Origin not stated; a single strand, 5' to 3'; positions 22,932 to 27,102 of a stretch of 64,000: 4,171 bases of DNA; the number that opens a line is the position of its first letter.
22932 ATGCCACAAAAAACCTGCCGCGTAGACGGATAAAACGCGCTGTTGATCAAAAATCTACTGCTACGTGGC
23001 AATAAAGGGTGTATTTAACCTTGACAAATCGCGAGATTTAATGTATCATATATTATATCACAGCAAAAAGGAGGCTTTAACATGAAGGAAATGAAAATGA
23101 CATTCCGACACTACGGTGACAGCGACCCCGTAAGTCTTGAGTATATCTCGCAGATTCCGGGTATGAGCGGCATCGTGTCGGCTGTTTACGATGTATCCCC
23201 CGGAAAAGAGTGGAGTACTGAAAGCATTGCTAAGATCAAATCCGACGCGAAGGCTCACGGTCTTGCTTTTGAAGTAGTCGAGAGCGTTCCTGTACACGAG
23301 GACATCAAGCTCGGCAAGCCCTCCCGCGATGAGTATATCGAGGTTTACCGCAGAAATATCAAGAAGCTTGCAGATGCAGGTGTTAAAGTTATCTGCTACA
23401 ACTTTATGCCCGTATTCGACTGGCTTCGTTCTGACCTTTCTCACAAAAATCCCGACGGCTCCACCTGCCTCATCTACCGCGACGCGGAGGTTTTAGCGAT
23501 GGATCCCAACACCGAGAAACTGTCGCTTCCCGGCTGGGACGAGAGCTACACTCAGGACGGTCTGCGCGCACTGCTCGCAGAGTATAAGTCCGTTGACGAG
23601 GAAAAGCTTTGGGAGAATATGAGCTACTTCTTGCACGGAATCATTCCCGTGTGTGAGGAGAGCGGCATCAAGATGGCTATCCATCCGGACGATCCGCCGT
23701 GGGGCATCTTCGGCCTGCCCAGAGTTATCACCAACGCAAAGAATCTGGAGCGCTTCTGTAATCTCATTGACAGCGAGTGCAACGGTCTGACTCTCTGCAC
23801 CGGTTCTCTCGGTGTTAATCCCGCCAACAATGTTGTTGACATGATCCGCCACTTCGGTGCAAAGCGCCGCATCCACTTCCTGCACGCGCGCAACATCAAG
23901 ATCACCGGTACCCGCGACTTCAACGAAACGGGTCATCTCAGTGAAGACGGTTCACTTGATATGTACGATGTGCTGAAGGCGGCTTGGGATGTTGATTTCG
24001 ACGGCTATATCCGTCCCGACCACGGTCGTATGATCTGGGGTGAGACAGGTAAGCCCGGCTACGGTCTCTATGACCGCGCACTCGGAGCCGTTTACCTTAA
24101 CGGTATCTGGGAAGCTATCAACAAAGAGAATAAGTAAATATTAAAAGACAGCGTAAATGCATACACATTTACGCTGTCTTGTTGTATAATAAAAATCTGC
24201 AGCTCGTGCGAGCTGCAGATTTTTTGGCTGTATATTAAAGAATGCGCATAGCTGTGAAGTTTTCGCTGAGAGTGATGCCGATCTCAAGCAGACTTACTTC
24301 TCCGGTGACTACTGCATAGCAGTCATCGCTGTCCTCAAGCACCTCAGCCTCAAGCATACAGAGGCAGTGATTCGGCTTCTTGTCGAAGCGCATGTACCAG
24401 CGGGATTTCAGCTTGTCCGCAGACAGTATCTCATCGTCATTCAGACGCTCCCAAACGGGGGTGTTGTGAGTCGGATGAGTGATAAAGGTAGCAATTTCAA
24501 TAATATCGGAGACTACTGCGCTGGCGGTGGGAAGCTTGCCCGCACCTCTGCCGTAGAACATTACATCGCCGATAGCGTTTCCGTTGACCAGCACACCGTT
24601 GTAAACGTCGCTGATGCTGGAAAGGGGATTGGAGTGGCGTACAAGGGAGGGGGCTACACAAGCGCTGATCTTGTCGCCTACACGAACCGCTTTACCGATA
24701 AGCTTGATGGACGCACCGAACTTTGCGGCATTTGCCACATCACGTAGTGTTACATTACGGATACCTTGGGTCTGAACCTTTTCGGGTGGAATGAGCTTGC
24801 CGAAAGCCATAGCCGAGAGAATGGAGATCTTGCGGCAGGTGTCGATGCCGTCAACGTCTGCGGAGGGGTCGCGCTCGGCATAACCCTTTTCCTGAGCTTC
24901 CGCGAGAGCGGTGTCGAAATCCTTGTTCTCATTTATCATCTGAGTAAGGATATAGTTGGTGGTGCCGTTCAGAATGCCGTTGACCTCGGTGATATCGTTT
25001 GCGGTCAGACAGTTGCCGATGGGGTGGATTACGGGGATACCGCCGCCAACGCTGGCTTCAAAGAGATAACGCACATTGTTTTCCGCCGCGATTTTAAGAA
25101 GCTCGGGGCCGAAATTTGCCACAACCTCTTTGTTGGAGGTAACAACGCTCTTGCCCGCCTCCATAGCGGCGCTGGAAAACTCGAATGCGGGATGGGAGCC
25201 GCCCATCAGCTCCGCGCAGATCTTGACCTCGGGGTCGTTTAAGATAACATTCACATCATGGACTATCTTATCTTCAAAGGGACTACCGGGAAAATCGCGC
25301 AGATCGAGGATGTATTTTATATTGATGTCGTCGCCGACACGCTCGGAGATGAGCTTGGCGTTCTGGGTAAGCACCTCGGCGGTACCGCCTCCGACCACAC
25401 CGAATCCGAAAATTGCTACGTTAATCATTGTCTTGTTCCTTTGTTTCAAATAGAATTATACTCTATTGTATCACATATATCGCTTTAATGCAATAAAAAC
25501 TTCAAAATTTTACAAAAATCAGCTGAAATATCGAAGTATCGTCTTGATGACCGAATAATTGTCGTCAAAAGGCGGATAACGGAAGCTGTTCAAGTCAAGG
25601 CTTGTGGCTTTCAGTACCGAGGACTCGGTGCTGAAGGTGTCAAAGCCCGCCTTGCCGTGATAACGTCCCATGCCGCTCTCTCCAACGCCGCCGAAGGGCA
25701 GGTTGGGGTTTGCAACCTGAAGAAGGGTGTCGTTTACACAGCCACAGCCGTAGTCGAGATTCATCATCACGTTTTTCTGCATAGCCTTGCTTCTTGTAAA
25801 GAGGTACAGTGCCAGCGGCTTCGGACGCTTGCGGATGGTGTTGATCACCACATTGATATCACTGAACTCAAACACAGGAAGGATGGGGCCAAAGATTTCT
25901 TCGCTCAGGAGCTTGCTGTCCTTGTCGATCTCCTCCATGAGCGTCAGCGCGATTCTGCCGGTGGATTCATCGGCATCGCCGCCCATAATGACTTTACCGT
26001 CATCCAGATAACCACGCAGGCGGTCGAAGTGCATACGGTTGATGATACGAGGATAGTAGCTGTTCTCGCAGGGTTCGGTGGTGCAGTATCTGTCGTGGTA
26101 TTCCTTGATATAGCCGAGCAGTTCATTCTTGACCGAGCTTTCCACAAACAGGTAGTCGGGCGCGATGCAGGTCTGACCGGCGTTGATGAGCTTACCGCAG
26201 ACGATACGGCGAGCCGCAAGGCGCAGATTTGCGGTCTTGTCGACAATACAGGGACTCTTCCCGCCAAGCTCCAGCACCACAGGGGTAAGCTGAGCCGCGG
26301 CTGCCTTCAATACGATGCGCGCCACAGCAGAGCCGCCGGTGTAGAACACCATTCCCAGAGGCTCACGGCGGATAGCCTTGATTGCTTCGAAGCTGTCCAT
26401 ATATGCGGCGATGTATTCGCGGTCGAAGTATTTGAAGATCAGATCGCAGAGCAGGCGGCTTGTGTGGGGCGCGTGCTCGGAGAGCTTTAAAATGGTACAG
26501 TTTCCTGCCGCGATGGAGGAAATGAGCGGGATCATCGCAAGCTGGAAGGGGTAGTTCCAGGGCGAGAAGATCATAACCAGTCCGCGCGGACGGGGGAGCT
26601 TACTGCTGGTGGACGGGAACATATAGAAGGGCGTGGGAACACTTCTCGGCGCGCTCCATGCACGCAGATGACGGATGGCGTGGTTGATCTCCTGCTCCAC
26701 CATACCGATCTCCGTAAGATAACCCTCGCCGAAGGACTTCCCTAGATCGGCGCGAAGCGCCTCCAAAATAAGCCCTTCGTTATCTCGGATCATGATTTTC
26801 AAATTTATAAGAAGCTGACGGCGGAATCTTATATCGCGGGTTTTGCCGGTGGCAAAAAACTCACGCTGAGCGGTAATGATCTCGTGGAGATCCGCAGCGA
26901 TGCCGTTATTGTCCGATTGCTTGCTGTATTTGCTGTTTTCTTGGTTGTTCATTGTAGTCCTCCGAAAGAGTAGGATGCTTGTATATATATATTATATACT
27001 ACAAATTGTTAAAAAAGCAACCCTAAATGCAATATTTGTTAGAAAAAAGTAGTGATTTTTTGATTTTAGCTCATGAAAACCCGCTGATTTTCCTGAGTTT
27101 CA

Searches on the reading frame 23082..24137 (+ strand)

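Call 10: search_protein_families(library=pfam, proteins=[window:23082-24137:+], max_evalue=0.01)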
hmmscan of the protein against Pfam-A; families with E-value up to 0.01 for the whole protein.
window:23082-24137:+ (351 aa): 2 families
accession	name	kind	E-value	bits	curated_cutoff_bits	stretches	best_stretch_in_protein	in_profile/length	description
PF03786.19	UxuA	-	2.2e-148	494.2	23.7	1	4-348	1-352/352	D-mannonate dehydratase (UxuA)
PF01261.30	AP_endonuc_2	-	7.5e-08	32.8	31.1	1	170-310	94-225/249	Xylose isomerase-like TIM barrel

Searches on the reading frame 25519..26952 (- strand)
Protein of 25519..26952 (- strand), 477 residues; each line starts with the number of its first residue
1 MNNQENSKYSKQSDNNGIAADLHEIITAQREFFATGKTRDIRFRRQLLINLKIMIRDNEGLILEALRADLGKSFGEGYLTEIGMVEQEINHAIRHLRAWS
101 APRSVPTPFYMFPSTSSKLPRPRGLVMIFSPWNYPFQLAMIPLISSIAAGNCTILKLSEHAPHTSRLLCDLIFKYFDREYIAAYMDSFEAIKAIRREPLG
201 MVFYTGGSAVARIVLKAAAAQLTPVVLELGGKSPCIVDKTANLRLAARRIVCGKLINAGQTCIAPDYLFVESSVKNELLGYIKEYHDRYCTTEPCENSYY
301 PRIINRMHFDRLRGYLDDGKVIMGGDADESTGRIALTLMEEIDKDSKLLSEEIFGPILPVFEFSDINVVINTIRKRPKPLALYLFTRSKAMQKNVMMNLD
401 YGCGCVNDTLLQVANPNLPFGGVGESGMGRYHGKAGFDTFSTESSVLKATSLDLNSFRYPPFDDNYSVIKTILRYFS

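Call 10: search_protein_families(library=pfam, proteins=[window:25519-26952:-], max_evalue=0.01)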
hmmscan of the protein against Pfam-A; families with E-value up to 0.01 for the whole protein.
window:25519-26952:- (477 aa): 2 families
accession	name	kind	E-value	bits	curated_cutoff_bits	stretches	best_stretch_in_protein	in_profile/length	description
PF00171.27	Aldedh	-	5.8e-68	230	23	1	19-443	28-458/461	Aldehyde dehydrogenase family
PF05893.19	LuxC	-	0.00038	19.9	21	1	118-276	84-246/401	Acyl-CoA reductase (LuxC)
